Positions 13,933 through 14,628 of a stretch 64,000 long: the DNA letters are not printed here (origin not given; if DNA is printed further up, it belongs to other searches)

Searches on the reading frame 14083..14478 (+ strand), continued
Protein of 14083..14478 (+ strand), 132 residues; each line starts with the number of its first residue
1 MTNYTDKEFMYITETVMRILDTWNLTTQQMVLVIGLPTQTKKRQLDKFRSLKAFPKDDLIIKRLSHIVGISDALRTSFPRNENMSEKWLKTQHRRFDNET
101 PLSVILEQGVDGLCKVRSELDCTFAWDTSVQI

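Call 72: get_annotated_region(hit=H6, flank=1500)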
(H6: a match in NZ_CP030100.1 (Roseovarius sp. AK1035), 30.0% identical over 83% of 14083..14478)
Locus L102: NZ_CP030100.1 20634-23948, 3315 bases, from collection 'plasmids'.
description: Roseovarius sp. AK1035 plasmid unnamed, complete sequence
organism: Roseovarius sp. AK1035 (NCBI taxid 2203213)
taxonomy: Bacteria; Pseudomonadota; Alphaproteobacteria; Rhodobacterales; Roseobacteraceae; Roseovarius; Roseovarius sp. TM1035; Roseovarius sp. AK1035
host: -; source: cell culture,culture of Roseovarius sp. TM1035; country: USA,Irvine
typing (MOB-suite, as given by PLSDB): conjugative; replicon rep_cluster_160,rep_cluster_392; relaxase MOBP; mating-pair formation MPF_T
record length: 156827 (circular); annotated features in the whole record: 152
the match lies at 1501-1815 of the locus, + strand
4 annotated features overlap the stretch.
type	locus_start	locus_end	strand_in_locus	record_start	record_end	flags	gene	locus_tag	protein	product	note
CDS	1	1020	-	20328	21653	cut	-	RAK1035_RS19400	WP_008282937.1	nucleotidyltransferase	-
CDS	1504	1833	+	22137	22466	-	-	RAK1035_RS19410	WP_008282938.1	antitoxin Xre/MbcA/ParS toxin-binding domain-containing protein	-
CDS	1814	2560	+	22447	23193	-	-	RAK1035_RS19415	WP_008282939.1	RES family NAD+ phosphorylase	-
CDS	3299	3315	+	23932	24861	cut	-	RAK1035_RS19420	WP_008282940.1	DUF2493 domain-containing protein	-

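Call 73: get_annotated_region(hit=H8, flank=1500)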
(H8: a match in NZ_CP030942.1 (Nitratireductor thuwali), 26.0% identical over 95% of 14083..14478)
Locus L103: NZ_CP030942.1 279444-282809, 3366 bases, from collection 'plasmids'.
description: Nitratireductor thuwali strain Nit1536 plasmid p1536_1, complete sequence
organism: Nitratireductor thuwali (NCBI taxid 2267699)
taxonomy: Bacteria; Pseudomonadota; Alphaproteobacteria; Hyphomicrobiales; Phyllobacteriaceae; Nitratireductor; Nitratireductor thuwali
host: -; source: -; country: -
typing (MOB-suite, as given by PLSDB): non-mobilizable
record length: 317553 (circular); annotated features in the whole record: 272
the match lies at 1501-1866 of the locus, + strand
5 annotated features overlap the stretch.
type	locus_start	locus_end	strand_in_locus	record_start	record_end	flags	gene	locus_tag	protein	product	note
CDS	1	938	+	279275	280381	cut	-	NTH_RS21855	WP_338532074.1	FAD-binding oxidoreductase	-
CDS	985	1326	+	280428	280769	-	-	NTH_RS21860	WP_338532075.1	RidA family protein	-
CDS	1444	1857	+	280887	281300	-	-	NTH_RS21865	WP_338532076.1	MbcA/ParS/Xre antitoxin family protein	-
CDS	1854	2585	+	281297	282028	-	-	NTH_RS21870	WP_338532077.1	RES family NAD+ phosphorylase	-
CDS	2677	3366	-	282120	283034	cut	-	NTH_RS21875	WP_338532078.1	N-acetylmuramic acid 6-phosphate etherase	GO:0046348 - amino sugar catabolic process [Evidence IEA]; GO:0005975 - carbohydrate metabolic process [Evidence IEA]; ...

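Call 82: find_encoding_contigs(protein=P0079, flank=3000, max_places=2)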
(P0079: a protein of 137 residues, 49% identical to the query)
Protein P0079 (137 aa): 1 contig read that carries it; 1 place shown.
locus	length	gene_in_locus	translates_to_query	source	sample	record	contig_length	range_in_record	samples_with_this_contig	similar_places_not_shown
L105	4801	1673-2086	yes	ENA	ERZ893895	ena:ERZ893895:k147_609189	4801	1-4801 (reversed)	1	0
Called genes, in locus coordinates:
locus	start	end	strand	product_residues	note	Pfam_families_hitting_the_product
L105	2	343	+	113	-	?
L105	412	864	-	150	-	PF05099:TerB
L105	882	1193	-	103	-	PF08755:YccV-like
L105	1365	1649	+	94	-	-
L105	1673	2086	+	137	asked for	PF09722:Xre_MbcA_ParS_C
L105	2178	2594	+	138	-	PF03692:CxxCxxCC (weak)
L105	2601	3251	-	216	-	PF00702:Hydrolase, PF03031:NIF (faint), PF12710:HAD (weak), PF13419:HAD_2, PF13344:Hydrolase_6 (weak)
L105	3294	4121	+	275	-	PF00459:Inositol_P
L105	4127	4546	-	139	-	-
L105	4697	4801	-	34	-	?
